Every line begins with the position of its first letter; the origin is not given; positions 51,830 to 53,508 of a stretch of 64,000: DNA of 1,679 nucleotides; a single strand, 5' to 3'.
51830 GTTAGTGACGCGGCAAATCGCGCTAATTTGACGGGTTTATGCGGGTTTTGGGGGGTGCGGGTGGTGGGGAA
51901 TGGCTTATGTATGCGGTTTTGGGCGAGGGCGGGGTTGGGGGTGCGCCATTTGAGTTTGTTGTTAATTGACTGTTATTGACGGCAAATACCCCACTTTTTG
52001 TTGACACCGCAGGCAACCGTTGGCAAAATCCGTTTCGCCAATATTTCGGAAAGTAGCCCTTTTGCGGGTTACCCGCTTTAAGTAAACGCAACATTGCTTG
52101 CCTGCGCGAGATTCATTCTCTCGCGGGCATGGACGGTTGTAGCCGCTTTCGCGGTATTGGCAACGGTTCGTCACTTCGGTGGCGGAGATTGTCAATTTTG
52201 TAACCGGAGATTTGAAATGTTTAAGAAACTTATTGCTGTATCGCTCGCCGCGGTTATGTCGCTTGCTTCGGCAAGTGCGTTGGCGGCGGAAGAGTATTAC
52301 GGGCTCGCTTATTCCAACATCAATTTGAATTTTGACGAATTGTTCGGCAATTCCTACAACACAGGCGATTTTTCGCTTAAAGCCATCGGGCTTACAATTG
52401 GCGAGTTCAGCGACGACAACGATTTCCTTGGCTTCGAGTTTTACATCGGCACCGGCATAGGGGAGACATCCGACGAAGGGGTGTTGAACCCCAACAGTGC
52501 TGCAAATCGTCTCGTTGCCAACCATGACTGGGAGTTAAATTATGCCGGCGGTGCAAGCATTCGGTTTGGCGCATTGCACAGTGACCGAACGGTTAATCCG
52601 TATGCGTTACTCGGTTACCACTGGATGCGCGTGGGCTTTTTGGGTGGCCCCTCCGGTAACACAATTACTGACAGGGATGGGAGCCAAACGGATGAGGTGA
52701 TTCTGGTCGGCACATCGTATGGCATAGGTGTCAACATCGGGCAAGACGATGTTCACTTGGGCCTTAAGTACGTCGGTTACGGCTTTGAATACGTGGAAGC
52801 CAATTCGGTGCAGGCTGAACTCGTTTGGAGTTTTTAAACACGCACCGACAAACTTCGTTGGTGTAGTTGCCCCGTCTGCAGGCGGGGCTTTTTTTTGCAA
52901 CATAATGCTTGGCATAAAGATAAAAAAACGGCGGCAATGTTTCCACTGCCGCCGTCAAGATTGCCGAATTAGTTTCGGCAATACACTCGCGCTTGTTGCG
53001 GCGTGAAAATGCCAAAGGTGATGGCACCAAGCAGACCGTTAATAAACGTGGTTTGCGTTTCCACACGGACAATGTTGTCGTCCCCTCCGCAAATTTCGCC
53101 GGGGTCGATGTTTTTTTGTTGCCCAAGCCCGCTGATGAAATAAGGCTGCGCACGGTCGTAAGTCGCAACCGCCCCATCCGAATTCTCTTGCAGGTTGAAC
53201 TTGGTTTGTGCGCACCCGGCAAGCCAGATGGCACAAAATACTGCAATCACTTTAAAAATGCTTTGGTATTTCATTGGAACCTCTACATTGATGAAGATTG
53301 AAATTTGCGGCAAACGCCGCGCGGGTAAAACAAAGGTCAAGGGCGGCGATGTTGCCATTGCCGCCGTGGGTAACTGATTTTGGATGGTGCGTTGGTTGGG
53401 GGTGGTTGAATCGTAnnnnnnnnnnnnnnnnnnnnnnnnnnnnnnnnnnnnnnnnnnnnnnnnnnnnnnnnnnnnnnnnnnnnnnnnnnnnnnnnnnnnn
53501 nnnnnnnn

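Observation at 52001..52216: The same roughly 180-nt leader precedes two convergent outer-membrane transcription units: candidate novel cis-regulatory RNA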

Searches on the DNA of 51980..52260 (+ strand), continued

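Call 83: search_with_rna_model(model_id=R1, source=L098, max_evalue=1, filters=off, show_alignments=1)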
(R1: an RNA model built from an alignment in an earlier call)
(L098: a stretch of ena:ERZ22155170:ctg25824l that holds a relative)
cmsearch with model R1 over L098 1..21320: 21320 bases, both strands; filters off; matches with E-value up to 1: 12.
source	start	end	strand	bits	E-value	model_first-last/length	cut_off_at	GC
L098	9805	10000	+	41.4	3e-10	1-191/191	no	0.55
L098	19492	19567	-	12.9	0.013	114-181/191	no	0.58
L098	19499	19557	+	12.1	0.021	124-172/191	no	0.58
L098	12029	12086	+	8.1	0.25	121-179/191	no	0.62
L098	14180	14249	-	7.8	0.29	1-191/191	no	0.63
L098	3580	3662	+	7.5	0.36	1-191/191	no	0.41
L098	18558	18584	-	7.2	0.42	1-191/191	no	0.44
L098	10425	10456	+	6.9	0.5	132-164/191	no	0.69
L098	16271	16345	+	6.5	0.64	1-191/191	no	0.49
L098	1900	1951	-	6.5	0.67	1-191/191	no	0.65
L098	14036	14057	-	6.1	0.83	139-160/191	no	0.77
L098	20153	20205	+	6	0.9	122-178/191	no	0.64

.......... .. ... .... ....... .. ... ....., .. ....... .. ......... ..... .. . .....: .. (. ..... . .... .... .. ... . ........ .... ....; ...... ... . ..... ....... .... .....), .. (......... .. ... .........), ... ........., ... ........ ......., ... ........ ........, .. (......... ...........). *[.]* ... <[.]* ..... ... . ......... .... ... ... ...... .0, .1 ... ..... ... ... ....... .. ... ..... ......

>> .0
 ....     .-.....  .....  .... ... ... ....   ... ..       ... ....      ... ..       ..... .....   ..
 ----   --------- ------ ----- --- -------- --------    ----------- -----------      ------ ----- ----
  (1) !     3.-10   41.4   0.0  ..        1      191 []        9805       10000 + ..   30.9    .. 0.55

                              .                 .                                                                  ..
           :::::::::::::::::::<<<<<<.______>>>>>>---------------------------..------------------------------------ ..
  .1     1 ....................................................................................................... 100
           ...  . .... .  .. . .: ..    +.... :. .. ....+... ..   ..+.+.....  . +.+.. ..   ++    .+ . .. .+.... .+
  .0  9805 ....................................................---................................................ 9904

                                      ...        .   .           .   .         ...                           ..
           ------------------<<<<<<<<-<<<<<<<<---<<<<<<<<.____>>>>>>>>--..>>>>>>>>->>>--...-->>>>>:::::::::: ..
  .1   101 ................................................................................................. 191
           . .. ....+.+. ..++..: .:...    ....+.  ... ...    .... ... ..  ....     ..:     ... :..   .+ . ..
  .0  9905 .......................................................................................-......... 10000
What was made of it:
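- On Invertible-promoter / shufflon system: The homologue in L098 is a single copy (call 83).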

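Call 88: search_with_rna_model(model_id=R1, sources=[L099, L100, L101, L102, L103], max_evalue=1, filters=off)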
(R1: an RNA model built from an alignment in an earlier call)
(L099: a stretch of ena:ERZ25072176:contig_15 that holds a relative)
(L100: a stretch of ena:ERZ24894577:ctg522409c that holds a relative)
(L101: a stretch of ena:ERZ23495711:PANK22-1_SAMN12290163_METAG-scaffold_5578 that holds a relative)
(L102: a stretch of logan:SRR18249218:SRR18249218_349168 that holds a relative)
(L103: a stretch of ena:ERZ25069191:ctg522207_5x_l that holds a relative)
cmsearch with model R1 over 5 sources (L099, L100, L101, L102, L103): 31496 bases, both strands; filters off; matches with E-value up to 1: 5.
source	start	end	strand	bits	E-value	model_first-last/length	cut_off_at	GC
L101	2846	2917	+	8.7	0.25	1-191/191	no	0.25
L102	2184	2255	+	8.7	0.25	1-191/191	no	0.25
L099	4963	4982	+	7.6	0.5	139-158/191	no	0.55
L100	4963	4982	+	7.6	0.5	139-158/191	no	0.55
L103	7377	7403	-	6.6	0.92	1-191/191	no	0.48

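Call 96: build_rna_model(alignment_id=A5, structure=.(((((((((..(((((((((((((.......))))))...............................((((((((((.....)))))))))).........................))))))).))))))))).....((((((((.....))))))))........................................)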
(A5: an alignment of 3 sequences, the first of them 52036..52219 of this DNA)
Model R2 built from alignment A5 (3 sequences, 202 columns); structure: as given.
model positions 188; base pairs 40; branch points 2; effective number of sequences 1.5; information 0.589 bits per position. Calibrated on 0.2 Mb of random sequence (short: E-values are rough).
structure used (alignment columns):
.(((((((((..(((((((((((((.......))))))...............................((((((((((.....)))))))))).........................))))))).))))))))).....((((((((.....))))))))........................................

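Call 97: search_with_rna_model(model_id=R2, sources=[window, L001, L002, L003, L004, L005, L006, L007, L008, L009, L010, L011, L012, L013, L014, L015, L016, L017, L018, L019, L020, L021, L022, L023, L024, L025, L026, L027, L028, L029, L030, L031, L032, L033, L034, L035, L036, L037, L038, L039, L040, L041, L042, L043, L044, L045, L046, L047, L048, L049, L050, L051, L052, L053, L054, L055, L056, L057, L058, L059, L060, L061, L062, L063, L064, L065, L066, L067, L068, L069, L070, L071, L072, L073, L091, L093, L094, L095, L096, L098, L099, L100, L101, L102, L103], max_evalue=1)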
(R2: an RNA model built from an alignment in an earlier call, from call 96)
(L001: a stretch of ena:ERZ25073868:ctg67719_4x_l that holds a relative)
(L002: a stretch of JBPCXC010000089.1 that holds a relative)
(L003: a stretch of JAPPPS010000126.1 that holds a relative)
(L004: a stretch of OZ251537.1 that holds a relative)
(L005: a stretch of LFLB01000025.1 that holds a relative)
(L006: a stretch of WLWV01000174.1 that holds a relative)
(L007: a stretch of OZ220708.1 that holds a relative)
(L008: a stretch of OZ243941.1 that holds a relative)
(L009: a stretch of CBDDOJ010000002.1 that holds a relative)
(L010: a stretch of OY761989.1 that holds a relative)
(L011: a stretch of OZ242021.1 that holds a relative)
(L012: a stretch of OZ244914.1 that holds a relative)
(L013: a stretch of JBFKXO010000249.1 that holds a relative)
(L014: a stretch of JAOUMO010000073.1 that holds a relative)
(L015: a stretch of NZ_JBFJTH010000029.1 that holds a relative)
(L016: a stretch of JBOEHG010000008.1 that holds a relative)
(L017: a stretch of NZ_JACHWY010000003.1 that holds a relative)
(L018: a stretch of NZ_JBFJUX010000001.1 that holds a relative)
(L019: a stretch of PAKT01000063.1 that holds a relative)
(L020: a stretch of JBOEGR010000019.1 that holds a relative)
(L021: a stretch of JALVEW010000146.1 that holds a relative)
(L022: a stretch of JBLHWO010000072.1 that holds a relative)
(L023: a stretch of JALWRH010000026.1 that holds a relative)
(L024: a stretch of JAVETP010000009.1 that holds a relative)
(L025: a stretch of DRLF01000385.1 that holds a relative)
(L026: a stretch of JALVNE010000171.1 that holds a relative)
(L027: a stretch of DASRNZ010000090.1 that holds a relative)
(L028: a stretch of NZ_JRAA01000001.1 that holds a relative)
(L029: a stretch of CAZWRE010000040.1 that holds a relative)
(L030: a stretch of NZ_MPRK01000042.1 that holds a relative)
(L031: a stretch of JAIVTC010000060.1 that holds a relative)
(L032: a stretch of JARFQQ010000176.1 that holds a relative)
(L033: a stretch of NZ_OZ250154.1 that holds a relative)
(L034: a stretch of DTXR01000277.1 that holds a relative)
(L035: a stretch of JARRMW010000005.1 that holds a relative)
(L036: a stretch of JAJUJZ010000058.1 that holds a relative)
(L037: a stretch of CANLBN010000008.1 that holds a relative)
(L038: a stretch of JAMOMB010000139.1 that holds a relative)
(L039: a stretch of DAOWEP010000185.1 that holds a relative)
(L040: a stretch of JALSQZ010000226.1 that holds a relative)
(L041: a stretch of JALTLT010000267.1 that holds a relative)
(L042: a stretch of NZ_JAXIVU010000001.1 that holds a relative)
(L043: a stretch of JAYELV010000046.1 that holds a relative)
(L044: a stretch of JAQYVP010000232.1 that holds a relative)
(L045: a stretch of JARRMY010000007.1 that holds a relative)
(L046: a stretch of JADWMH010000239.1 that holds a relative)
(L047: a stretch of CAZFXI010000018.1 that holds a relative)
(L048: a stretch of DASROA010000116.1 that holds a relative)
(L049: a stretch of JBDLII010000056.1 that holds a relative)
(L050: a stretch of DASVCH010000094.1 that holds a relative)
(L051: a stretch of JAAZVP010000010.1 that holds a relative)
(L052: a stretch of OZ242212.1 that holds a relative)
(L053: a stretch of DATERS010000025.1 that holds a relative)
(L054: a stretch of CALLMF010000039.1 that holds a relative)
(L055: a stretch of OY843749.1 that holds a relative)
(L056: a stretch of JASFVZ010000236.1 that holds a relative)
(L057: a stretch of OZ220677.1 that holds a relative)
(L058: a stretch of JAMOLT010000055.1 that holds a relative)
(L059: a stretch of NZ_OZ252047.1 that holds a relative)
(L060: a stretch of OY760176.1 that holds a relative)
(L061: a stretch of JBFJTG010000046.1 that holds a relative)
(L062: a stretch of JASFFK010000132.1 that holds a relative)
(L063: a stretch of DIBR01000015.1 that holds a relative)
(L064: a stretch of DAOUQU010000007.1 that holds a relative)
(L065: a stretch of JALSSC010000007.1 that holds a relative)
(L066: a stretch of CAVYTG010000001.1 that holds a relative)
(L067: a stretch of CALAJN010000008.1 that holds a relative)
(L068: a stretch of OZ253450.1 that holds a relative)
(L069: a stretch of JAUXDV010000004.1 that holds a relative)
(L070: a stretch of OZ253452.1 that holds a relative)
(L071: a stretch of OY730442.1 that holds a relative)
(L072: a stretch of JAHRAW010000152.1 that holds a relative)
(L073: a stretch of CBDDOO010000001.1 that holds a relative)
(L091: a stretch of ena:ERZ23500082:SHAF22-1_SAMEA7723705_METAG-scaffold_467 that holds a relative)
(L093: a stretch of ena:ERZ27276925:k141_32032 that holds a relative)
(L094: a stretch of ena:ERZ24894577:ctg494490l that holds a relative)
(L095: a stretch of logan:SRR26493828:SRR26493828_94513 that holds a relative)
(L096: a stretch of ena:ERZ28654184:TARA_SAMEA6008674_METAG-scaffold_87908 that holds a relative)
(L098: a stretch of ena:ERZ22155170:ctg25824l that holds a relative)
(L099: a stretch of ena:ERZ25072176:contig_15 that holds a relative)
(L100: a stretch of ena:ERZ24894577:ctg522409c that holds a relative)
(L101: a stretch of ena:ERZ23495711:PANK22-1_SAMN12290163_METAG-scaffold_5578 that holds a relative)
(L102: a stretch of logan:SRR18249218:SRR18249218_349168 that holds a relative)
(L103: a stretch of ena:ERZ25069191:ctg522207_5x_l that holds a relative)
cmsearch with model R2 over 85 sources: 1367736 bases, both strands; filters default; matches with E-value up to 1: 7.
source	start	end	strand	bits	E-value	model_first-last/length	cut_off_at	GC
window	57046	57231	-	208.1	1.3e-56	1-188/188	no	0.55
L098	9805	10003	+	176.7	1.1e-47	1-188/188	no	0.55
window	52036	52219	+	162.8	1e-43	1-188/188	no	0.51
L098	9909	10014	-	16.3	0.049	1-188/188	no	0.5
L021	9886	9910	+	14.8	0.14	131-155/188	no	0.72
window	57056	57130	+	13.8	0.26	1-188/188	no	0.53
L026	8676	8803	+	12.1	0.78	1-188/188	no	0.55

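Call 103: search_with_rna_model(model_id=R2, source=L104, max_evalue=1, filters=off, show_alignments=1)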
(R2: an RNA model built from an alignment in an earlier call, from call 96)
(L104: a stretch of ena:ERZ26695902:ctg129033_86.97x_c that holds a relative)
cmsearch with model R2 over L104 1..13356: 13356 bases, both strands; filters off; matches with E-value up to 1: 2.
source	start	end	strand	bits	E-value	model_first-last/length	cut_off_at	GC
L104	11251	11274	+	5.2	0.7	1-188/188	no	0.42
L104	12581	12661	+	4.6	0.99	1-188/188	no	0.52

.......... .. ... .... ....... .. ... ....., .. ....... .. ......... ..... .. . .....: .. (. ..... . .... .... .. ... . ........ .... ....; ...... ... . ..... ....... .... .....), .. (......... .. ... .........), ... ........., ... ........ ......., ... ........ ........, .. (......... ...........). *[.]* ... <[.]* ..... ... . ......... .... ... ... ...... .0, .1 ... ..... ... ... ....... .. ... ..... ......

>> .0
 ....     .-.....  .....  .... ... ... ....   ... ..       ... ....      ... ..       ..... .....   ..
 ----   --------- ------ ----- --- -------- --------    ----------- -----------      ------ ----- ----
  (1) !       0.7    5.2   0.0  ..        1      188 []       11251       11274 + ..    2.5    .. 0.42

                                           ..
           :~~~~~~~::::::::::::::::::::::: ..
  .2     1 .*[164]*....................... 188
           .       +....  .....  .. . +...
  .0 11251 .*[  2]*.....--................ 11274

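Call 111: search_with_rna_model(model_id=R2, sources=[window, L098], max_evalue=1e-20, make_alignment=true)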
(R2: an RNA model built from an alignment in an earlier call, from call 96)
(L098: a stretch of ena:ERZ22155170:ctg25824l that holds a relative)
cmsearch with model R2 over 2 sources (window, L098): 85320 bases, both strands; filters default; matches with E-value up to 1e-20: 3.
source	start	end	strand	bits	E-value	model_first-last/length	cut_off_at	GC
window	57046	57231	-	208.1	7.9e-58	1-188/188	no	0.55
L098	9805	10003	+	176.7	6.9e-49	1-188/188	no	0.55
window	52036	52219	+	162.8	6.4e-45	1-188/188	no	0.51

Alignment A7: 3 matches aligned to the model, 202 columns, each read 5' to 3' on its own strand. Consensus structure (alignment columns), stored with it:
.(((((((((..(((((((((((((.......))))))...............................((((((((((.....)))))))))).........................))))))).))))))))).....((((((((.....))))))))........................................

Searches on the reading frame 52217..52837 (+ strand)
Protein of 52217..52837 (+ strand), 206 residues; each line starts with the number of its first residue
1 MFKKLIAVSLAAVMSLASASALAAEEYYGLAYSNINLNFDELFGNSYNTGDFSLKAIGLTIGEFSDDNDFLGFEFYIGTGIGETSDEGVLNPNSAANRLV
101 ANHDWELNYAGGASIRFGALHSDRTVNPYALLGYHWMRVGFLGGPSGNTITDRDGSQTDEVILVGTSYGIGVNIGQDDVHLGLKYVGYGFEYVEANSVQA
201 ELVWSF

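Call 14: search_protein_families(library=pfam, proteins=[window:52217-52837:+], max_evalue=0.01)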
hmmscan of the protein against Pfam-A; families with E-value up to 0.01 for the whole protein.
window:52217-52837:+ (206 aa): 1 family
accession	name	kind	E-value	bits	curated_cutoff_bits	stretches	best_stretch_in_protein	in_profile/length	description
PF13505.12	OMP_b-brl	-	3e-07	31.2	28.7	1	10-206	2-175/175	Outer membrane protein beta-barrel domain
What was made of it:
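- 52217..52837 (+): Gene for a 206-aa outer-membrane beta-barrel protein with a signal peptide. Call 14 (PF13505, E = 3e-7).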

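Call 15: search_protein_families(library=ncbifam, proteins=[window:52217-52837:+], max_evalue=0.01)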
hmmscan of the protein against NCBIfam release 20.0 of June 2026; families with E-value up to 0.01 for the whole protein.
window:52217-52837:+ (206 aa): 0 families

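Call 16: find_homologous_proteins(query=window:52217-52837:+)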
Query window:52217-52837:+ (206 aa): 1 proteins with E <= 0.001 among 395 candidates.
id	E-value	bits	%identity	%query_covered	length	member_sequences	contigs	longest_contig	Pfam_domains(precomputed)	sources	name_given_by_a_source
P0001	7.9e-131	452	100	100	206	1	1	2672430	PF13505.13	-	-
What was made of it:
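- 52217..52837 (+): There is no homologue among 5.8 billion proteins (call 16).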

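Call 18: find_encoding_contigs(protein=P0001, flank=1000, max_places=3)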
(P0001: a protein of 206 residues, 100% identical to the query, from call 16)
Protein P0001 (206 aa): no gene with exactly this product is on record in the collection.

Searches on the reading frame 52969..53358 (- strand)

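Call 67: search_protein_families(library=pfam, proteins=[window:52969-53358:-], max_evalue=0.001)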
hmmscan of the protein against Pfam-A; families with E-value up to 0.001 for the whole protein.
window:52969-53358:- (129 aa): 1 family
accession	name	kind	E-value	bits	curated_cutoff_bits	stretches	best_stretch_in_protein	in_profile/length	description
PF06291.16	Lambda_Bor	-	2.7e-25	88.7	25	1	52-127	2-75/75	Bor protein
